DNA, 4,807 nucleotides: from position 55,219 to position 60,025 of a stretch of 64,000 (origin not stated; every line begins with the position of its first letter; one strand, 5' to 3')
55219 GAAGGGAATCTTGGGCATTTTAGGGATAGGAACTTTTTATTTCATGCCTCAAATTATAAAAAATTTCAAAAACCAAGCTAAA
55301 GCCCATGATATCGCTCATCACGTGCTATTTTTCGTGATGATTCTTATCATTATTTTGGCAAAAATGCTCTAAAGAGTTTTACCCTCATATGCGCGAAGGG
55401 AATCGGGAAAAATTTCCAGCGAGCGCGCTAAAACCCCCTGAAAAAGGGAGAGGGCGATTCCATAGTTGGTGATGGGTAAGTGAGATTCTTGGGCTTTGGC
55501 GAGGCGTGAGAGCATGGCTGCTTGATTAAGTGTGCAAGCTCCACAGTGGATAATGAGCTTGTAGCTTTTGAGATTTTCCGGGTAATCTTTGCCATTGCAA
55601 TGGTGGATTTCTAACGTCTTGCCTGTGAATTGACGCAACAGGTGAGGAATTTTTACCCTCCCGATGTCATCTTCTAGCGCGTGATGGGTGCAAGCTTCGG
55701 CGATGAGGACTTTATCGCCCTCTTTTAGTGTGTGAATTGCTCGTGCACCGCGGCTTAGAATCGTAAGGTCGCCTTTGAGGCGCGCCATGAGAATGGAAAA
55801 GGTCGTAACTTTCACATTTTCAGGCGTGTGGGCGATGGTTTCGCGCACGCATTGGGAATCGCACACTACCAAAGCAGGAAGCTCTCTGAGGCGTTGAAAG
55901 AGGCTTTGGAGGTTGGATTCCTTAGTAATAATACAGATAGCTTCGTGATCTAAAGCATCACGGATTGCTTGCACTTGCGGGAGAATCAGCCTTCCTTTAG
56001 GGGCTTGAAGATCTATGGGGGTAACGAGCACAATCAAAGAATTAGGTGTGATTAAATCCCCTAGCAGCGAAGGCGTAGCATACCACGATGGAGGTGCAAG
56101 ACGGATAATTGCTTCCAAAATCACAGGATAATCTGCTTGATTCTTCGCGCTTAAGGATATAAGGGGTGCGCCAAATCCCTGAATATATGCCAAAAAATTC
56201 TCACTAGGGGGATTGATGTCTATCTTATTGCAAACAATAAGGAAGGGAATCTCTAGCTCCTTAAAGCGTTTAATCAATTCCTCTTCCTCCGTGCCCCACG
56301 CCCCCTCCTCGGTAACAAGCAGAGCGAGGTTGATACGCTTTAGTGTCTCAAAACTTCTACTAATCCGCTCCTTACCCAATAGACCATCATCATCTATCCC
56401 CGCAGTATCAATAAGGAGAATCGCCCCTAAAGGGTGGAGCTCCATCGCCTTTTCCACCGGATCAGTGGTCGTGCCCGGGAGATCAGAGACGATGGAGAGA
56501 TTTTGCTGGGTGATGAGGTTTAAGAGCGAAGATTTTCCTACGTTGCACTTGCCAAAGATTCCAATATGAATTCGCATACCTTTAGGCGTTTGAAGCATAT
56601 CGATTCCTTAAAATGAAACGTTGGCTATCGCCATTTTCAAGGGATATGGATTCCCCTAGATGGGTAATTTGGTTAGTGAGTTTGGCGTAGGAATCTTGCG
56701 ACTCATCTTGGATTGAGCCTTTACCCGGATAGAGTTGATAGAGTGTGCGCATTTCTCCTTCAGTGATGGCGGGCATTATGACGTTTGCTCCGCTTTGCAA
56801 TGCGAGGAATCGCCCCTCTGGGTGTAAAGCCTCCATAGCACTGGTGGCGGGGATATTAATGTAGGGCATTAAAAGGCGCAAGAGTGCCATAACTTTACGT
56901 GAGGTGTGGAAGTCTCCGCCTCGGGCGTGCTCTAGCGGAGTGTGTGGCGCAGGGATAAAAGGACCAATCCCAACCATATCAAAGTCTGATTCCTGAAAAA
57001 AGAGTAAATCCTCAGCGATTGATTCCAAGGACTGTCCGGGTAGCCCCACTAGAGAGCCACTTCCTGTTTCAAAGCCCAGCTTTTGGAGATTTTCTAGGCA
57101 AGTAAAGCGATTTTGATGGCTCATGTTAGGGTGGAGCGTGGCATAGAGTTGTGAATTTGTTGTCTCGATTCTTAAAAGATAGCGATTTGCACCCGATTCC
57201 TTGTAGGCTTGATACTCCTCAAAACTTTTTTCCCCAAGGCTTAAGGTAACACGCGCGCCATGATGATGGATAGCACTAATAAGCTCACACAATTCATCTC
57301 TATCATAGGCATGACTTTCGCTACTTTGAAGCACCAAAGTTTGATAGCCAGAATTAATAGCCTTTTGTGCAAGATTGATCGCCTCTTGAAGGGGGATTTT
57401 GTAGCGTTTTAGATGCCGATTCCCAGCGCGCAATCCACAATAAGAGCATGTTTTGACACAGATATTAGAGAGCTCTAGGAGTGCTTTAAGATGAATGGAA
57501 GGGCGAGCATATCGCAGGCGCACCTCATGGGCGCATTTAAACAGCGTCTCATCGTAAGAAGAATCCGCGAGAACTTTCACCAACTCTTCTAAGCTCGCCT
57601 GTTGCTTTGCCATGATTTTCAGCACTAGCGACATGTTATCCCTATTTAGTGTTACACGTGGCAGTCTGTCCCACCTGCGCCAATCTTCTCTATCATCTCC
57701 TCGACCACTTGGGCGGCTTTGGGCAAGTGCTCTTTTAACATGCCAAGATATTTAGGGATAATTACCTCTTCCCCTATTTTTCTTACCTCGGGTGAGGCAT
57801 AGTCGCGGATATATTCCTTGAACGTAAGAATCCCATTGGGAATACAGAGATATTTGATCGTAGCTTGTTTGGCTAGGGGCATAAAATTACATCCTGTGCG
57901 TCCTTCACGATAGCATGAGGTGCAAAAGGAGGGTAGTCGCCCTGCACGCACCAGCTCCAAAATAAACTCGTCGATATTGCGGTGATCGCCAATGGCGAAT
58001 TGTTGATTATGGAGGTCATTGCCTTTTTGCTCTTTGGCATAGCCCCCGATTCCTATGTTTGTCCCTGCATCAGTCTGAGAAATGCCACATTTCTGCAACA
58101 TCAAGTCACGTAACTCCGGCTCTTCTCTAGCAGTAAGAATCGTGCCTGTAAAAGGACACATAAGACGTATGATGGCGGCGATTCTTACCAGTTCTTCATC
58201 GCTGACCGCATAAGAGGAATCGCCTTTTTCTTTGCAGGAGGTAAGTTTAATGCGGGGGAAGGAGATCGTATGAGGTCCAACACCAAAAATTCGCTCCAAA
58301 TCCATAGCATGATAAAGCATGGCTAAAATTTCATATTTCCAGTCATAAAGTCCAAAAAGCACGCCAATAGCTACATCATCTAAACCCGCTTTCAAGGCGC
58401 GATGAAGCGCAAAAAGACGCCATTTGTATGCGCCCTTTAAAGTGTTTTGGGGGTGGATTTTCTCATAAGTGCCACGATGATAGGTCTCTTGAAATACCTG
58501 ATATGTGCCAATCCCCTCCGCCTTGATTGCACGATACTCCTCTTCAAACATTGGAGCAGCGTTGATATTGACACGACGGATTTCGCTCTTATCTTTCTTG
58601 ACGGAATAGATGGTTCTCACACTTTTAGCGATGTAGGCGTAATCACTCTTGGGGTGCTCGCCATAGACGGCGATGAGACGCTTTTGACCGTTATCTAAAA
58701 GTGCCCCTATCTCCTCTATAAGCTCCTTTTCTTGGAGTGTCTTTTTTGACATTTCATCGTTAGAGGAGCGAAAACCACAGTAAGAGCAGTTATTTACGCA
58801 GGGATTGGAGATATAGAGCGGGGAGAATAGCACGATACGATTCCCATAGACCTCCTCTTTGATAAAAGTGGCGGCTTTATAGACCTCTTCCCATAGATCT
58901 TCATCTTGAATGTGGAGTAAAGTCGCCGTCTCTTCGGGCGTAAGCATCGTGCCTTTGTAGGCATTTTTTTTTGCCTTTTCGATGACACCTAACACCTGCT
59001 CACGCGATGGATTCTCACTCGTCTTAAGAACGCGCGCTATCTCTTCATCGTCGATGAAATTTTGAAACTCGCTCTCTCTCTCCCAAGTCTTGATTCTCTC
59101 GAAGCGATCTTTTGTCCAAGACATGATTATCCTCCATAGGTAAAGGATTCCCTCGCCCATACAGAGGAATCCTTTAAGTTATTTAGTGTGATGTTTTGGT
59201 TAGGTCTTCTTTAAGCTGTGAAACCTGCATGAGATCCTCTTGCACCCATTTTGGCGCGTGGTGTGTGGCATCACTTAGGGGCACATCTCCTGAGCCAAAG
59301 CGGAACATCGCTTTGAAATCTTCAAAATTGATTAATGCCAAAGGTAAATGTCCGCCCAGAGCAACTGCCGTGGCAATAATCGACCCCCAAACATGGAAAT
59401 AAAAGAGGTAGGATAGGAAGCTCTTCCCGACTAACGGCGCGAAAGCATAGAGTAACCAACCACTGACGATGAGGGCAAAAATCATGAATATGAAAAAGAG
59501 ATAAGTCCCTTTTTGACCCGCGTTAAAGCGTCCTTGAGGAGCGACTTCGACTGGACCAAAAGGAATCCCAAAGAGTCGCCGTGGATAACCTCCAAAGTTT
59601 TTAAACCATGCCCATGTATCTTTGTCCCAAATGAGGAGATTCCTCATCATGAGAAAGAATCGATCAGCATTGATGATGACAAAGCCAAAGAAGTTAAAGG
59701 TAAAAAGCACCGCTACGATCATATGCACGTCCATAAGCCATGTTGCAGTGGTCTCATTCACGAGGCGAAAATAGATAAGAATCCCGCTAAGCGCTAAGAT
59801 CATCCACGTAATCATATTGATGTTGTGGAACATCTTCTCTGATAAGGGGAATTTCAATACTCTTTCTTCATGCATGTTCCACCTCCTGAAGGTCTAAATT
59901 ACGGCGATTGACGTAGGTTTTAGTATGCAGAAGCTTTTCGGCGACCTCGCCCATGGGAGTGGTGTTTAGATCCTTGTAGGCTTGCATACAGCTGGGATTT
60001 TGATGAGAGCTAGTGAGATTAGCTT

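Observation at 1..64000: Large over-representation of the hexamer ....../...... in all frames and in intergenic DNA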

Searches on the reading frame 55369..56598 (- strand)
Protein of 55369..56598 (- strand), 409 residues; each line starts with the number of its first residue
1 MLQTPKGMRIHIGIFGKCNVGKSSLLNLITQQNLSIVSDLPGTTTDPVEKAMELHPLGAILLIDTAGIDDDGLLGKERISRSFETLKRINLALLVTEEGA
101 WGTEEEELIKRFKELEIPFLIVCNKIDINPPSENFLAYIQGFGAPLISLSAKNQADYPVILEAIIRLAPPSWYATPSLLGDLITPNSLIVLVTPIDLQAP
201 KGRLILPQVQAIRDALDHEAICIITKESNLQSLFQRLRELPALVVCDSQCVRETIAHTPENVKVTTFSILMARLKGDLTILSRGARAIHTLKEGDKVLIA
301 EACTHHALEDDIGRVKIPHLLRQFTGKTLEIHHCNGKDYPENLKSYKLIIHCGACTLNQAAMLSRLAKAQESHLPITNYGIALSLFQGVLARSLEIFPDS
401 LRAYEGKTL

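Call 38: search_protein_families(library=pfam, proteins=[window:55369-56598:-], max_evalue=0.00001)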
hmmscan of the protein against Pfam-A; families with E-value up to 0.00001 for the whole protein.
window:55369-56598:- (409 aa): 4 families
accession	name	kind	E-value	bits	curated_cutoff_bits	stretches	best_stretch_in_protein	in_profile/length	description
PF18133.7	HydF_tetramer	-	1.2e-43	148.2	22.6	1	282-396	4-118/118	Hydrogen maturase F tetramerization domain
PF18128.7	HydF_dimer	-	3.3e-38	130.2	23.4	1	178-276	1-99/99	Hydrogen maturase F dimerization domain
PF01926.29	MMR_HSR1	-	3.9e-22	78.9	21.9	1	11-125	1-113/113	50S ribosome-binding GTPase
PF02421.24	FeoB_N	-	8.4e-07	29.1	27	1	11-156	2-148/156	Ferrous iron transport protein B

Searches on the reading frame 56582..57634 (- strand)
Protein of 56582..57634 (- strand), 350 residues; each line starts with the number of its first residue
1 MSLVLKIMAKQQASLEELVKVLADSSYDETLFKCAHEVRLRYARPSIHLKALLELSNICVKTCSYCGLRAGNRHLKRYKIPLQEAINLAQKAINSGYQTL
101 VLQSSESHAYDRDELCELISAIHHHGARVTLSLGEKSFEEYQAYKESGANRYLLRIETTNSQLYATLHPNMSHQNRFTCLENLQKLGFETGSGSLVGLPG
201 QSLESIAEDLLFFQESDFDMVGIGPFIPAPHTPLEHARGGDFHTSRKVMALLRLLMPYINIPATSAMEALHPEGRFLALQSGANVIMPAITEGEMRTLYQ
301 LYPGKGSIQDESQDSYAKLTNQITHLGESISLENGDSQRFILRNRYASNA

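Call 38: search_protein_families(library=pfam, proteins=[window:56582-57634:-], max_evalue=0.00001)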
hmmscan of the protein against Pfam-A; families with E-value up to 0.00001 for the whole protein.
window:56582-57634:- (350 aa): 1 family
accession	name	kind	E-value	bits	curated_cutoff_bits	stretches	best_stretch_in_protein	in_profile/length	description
PF04055.27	Radical_SAM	-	6.8e-17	62.6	29.5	1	54-212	2-165/166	Radical SAM superfamily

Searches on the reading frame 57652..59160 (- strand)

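Call 38: search_protein_families(library=pfam, proteins=[window:57652-59160:-], max_evalue=0.00001)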
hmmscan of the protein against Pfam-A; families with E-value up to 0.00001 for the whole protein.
window:57652-59160:- (502 aa): 2 families
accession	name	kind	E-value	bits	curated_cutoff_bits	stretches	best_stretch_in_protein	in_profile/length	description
PF04055.27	Radical_SAM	-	1e-13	52.2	29.5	1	117-271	3-151/166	Radical SAM superfamily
PF06968.18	BATS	-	6e-11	42.8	22.2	1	319-407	16-86/88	Biotin and Thiamin Synthesis associated domain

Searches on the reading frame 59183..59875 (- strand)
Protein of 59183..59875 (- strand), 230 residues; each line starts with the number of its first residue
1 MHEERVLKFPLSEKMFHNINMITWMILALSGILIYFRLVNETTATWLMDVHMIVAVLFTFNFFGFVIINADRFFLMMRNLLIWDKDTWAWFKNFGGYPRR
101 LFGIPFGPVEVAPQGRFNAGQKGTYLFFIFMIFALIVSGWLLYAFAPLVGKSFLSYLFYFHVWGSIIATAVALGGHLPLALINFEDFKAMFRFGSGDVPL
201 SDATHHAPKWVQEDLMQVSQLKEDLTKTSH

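Call 38: search_protein_families(library=pfam, proteins=[window:59183-59875:-], max_evalue=0.00001)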
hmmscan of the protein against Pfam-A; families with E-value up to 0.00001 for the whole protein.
window:59183-59875:- (230 aa): 1 family
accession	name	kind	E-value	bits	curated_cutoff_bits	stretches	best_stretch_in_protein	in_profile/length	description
PF01292.26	Ni_hydr_CYTB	-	1.6e-14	54.5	30.1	1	9-191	2-177/179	Prokaryotic cytochrome b561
